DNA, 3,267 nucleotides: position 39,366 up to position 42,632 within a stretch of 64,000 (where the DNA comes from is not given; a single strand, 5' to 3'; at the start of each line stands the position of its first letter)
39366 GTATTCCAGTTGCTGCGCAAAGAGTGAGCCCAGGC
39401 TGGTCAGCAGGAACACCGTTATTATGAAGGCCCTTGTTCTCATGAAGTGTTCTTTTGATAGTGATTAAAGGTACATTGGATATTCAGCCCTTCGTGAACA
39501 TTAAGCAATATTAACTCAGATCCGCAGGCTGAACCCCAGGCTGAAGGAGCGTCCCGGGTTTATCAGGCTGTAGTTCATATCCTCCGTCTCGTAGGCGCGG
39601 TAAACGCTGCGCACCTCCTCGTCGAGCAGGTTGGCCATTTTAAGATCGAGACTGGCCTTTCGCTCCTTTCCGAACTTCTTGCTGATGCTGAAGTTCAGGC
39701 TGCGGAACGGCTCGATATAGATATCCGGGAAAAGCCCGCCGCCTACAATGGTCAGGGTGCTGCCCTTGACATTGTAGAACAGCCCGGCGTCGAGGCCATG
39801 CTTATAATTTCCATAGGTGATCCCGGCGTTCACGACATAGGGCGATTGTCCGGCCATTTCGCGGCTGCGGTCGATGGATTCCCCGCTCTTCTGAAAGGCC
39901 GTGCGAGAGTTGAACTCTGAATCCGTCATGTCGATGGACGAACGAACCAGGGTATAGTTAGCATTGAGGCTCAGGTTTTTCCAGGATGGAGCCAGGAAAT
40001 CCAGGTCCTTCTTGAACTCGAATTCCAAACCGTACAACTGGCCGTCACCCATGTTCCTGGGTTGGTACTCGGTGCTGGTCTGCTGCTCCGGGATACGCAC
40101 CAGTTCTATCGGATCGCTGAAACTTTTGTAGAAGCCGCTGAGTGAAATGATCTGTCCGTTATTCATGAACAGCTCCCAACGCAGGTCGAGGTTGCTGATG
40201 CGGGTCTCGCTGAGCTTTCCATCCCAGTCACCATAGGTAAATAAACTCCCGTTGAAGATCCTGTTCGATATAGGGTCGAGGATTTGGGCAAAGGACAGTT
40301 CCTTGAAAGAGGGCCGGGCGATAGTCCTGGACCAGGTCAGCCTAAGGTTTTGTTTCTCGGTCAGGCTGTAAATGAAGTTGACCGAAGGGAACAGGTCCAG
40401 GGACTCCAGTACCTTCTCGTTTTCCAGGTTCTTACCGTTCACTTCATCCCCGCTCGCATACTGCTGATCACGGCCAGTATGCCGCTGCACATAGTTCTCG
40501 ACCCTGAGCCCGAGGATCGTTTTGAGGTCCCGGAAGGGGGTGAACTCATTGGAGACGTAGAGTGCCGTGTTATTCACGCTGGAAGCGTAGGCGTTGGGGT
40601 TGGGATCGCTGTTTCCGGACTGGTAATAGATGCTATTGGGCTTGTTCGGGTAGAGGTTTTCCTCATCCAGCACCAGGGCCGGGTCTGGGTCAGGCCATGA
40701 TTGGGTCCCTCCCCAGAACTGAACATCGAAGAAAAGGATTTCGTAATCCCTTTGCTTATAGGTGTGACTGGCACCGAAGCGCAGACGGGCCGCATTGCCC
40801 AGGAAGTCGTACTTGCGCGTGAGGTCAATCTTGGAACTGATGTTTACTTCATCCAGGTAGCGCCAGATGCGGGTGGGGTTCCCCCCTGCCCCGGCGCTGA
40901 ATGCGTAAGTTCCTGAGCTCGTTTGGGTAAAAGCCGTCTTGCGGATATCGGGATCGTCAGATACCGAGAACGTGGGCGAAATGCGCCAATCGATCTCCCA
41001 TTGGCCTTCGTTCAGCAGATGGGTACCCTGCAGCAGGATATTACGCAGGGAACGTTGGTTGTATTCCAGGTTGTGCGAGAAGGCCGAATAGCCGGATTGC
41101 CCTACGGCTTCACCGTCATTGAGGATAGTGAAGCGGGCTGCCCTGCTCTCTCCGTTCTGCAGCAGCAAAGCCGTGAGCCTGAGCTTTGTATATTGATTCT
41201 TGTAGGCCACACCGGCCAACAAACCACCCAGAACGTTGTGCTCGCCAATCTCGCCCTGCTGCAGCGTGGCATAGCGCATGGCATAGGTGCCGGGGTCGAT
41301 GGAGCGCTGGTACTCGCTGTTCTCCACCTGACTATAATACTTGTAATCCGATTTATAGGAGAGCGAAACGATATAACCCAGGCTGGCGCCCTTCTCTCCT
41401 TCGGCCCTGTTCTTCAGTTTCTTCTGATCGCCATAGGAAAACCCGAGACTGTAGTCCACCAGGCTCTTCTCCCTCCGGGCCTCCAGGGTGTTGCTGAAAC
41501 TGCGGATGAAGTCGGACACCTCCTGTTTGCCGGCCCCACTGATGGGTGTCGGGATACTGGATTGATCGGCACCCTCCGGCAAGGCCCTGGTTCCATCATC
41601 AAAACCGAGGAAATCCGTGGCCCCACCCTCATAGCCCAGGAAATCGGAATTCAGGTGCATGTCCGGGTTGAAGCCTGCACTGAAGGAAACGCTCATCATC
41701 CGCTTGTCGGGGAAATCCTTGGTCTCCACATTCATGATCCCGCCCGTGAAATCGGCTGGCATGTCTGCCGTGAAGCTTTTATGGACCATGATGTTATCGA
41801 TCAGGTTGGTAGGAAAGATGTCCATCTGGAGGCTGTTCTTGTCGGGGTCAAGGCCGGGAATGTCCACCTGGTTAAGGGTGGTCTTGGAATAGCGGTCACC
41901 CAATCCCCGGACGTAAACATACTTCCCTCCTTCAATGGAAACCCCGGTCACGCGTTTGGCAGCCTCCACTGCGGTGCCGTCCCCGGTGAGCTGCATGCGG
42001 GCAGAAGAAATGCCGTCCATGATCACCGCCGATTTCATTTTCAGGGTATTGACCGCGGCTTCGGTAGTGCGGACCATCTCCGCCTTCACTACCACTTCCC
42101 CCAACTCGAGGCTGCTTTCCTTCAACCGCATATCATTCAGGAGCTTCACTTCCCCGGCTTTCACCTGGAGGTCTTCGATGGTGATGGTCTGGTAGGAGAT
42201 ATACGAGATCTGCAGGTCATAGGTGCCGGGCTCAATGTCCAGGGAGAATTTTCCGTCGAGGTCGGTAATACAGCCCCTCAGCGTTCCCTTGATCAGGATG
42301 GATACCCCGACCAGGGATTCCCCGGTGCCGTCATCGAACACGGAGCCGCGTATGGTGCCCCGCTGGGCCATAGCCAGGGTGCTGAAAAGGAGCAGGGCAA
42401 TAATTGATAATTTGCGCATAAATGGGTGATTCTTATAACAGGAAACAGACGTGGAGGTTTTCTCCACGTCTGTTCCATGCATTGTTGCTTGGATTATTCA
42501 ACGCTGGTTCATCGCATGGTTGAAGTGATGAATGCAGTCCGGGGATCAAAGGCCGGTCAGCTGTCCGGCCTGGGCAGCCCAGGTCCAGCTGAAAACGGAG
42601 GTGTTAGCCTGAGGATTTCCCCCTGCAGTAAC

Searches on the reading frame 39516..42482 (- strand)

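Call 30: search_protein_families(library=pfam, proteins=[window:39516-42482:-], max_evalue=0.00001)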
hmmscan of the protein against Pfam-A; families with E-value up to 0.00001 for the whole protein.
window:39516-42482:- (988 aa): 4 families
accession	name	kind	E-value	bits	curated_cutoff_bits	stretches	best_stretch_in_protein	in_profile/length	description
PF00593.30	TonB_dep_Rec_b-barrel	-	1.1e-25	91.9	27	1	491-952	20-436/436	TonB dependent receptor-like, beta-barrel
PF13715.12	CarbopepD_reg_2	-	4e-19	68.9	32.2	1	44-132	1-88/88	CarboxypepD_reg-like domain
PF13620.12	CarboxypepD_reg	-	2.2e-13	50.8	32.3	1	43-117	1-78/82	Carboxypeptidase regulatory-like domain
PF07715.20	Plug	-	1.2e-07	32.6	23.9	1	149-248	3-106/107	TonB-dependent Receptor Plug Domain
